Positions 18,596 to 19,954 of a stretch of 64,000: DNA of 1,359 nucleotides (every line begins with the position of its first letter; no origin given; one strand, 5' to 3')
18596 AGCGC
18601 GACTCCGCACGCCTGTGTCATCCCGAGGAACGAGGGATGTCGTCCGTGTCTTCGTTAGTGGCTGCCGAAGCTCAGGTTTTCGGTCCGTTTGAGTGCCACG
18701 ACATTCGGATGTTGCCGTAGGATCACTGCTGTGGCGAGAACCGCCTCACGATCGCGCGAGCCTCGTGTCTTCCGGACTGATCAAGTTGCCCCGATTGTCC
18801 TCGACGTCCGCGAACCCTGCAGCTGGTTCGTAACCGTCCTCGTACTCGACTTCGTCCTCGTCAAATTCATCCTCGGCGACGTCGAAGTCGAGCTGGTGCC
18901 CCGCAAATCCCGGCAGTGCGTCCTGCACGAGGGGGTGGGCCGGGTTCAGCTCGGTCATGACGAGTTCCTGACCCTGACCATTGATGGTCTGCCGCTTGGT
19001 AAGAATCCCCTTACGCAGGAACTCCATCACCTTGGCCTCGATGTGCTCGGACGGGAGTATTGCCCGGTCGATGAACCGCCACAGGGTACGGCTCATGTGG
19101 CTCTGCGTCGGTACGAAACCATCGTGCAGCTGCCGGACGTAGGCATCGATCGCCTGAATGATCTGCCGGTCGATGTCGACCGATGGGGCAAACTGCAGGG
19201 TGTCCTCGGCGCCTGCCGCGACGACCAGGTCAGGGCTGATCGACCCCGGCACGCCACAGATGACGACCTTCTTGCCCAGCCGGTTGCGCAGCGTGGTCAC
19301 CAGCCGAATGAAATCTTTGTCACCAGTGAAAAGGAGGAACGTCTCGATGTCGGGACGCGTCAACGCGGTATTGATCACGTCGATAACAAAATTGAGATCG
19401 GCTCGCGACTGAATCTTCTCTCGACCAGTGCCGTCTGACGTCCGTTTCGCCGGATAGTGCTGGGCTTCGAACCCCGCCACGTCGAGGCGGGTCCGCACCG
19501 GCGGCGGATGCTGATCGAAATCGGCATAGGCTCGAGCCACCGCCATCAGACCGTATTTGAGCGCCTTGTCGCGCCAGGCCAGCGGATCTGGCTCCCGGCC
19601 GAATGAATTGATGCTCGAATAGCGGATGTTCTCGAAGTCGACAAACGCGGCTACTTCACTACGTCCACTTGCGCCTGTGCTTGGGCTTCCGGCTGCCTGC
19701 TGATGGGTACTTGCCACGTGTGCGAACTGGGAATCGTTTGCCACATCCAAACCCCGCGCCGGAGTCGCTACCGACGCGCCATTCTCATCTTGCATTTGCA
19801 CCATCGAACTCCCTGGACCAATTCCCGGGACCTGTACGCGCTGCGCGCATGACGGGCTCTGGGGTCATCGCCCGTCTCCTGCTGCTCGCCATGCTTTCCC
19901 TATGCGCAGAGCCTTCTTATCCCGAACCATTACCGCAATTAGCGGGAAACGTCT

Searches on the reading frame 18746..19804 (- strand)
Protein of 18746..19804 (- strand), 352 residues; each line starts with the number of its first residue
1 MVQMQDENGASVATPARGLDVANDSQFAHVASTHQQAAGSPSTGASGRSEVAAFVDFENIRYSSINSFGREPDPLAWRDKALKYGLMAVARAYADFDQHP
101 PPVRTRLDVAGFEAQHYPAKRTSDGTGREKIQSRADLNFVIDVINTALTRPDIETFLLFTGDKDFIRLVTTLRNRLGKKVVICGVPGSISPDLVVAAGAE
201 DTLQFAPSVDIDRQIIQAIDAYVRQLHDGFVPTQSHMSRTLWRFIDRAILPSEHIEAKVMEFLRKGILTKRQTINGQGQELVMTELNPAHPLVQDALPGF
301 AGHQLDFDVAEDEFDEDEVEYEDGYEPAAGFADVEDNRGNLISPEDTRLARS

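Call 57: search_protein_families(library=pfam, proteins=[window:18746-19804:-], max_evalue=0.00001)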
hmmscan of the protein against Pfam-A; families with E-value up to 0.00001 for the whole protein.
window:18746-19804:- (352 aa): 1 family
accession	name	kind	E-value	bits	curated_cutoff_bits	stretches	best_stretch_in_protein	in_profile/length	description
PF01936.24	NYN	-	1.1e-18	68.6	24.2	1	51-197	2-138/145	NYN domain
